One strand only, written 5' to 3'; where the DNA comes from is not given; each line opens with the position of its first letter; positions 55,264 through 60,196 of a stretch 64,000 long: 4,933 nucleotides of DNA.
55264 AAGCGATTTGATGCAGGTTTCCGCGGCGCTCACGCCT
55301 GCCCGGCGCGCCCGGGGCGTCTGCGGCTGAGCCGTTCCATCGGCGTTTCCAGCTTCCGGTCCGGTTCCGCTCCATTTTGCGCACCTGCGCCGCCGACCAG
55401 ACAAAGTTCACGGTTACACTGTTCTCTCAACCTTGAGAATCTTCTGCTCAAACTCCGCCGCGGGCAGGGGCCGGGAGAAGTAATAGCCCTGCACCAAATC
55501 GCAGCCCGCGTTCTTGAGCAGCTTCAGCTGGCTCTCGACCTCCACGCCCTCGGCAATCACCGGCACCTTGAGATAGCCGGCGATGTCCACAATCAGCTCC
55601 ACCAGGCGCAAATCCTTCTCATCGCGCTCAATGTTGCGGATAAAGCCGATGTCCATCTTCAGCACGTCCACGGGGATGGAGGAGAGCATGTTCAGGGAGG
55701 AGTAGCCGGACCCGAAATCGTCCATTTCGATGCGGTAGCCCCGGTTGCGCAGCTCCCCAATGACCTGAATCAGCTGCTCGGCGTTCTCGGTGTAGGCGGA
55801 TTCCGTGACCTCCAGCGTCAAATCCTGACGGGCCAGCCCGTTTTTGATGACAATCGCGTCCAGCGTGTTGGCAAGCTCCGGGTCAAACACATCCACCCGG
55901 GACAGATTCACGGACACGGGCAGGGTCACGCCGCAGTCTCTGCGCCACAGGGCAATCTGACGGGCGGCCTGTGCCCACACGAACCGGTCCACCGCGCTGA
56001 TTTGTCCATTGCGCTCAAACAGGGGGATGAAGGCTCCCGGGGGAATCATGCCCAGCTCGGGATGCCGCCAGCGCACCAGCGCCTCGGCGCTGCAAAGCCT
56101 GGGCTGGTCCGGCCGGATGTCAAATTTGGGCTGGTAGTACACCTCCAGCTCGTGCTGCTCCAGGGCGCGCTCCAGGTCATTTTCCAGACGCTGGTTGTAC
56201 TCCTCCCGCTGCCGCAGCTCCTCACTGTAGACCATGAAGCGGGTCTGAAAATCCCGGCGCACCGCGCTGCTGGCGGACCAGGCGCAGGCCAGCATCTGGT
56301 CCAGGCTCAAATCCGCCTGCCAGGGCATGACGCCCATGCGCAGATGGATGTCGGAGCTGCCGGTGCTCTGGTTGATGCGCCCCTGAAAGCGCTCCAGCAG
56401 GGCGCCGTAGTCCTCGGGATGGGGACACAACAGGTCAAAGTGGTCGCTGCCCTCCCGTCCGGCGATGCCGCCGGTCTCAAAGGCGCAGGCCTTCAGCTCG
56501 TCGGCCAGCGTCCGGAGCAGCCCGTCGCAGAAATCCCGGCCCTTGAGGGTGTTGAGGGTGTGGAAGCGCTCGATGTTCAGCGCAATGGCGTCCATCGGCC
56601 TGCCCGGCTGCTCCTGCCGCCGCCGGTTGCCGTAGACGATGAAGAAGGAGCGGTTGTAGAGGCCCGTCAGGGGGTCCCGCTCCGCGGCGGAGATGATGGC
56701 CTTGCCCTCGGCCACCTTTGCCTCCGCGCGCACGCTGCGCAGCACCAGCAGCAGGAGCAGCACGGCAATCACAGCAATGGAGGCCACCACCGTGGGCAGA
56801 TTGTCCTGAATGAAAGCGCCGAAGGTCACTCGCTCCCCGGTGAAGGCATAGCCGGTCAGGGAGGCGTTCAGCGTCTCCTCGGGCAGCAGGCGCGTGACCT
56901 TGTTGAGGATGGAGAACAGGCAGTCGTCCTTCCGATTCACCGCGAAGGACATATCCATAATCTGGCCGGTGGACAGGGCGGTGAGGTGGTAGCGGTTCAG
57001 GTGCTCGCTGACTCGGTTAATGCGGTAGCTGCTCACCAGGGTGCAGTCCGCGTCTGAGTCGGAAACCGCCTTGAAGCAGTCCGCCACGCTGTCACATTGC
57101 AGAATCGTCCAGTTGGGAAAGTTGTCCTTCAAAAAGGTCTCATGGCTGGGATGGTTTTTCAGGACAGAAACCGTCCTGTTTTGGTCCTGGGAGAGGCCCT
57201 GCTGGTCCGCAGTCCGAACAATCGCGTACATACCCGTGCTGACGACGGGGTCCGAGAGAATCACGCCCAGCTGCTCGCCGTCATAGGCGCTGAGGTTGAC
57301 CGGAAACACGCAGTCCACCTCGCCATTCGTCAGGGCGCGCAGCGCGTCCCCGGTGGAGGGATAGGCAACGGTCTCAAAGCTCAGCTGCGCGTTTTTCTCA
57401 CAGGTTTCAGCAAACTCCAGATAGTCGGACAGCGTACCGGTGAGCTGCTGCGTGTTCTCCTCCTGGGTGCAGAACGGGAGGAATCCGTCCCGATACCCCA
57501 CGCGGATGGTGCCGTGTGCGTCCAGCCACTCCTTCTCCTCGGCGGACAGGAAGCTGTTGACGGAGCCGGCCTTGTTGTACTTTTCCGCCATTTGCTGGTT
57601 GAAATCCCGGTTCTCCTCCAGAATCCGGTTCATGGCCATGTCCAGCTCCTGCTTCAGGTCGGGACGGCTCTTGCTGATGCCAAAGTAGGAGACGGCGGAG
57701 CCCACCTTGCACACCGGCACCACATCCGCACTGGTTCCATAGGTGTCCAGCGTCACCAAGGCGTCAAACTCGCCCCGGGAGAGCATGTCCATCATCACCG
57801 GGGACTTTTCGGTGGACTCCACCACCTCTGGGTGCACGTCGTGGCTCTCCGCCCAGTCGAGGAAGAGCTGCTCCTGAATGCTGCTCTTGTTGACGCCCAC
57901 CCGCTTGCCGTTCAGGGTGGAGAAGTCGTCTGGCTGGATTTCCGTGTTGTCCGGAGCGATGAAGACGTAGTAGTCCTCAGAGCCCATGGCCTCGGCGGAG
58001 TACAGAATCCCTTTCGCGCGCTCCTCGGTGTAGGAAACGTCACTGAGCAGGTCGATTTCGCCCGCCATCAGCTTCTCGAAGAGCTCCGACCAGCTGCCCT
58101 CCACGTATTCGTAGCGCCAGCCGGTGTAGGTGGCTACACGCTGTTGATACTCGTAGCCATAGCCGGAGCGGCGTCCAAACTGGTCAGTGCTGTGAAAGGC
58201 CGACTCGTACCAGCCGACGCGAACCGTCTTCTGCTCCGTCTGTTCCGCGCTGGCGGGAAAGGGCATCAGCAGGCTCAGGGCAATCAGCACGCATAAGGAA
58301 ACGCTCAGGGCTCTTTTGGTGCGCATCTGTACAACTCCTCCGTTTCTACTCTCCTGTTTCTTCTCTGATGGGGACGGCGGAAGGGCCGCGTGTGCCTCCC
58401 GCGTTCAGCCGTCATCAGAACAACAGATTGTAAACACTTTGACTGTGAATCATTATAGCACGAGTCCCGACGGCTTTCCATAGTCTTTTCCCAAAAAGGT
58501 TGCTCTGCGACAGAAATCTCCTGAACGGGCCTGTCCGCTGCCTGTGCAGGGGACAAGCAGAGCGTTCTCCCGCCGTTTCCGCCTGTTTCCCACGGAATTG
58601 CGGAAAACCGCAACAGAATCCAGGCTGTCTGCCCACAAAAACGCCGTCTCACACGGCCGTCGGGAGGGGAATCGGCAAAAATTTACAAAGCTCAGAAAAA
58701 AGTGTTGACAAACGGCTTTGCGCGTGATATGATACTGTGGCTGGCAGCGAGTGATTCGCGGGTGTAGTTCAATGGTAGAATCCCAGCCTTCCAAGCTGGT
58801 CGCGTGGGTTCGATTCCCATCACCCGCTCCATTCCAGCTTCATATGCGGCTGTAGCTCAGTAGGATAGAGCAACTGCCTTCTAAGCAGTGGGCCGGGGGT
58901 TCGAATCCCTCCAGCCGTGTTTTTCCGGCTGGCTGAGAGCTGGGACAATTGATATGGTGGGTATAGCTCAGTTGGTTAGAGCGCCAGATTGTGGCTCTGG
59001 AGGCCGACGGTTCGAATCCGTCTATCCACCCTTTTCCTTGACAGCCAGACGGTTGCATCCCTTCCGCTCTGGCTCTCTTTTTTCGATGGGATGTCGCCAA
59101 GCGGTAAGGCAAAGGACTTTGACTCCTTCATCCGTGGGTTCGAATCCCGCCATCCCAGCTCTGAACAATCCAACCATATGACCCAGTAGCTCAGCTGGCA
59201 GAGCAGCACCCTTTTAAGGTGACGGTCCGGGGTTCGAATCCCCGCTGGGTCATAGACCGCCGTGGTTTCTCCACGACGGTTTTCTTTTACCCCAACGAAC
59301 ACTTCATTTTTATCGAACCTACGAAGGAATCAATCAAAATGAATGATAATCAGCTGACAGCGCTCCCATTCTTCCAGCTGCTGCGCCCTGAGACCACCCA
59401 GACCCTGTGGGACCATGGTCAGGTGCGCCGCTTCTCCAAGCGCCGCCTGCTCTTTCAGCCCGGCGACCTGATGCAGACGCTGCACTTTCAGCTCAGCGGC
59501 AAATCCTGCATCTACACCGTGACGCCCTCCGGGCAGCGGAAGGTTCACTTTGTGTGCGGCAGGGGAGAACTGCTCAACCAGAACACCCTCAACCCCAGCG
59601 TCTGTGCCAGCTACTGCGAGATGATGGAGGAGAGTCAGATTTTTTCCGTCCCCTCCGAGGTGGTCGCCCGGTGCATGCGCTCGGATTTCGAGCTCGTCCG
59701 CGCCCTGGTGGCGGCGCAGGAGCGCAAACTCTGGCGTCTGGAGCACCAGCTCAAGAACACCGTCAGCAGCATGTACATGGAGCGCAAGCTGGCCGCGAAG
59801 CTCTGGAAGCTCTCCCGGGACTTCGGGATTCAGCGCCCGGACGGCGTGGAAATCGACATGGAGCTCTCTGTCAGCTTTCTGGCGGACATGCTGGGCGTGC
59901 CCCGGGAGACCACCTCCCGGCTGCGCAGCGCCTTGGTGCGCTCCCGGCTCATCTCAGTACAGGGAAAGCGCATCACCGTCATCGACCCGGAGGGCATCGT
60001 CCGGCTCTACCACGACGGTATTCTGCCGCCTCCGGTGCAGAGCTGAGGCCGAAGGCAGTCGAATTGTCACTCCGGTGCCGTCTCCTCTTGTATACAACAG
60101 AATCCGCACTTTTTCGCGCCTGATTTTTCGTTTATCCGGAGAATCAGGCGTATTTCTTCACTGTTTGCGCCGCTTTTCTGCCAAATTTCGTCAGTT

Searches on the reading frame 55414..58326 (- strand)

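Call 65: search_protein_families(library=pfam, proteins=[window:55414-58326:-], max_evalue=0.0001)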
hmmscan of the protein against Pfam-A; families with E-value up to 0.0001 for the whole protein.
window:55414-58326:- (970 aa): 3 families
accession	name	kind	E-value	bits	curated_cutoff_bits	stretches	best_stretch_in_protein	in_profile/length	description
PF00563.25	EAL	-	7.4e-67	225.6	31.3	1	716-953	2-236/236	EAL domain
PF00497.25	SBP_bac_3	-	8.1e-20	71.4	26.4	1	43-238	11-119/132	Bacterial extracellular solute-binding proteins, family 3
PF00990.26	GGDEF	-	7.3e-12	45.8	23.8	1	549-655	2-111/161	Diguanylate cyclase, GGDEF domain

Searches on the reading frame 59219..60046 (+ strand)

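Call 65: search_protein_families(library=pfam, proteins=[window:59219-60046:+], max_evalue=0.0001)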
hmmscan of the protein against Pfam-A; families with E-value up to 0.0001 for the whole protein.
window:59219-60046:+ (275 aa): 2 families
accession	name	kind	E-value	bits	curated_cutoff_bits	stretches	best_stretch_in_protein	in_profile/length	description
PF13545.12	HTH_Crp_2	-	4e-13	49.6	27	1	190-260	2-67/70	Crp-like helix-turn-helix domain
PF00027.35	cNMP_binding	-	1.4e-09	38.2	27.5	1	70-155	2-88/89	Cyclic nucleotide-binding domain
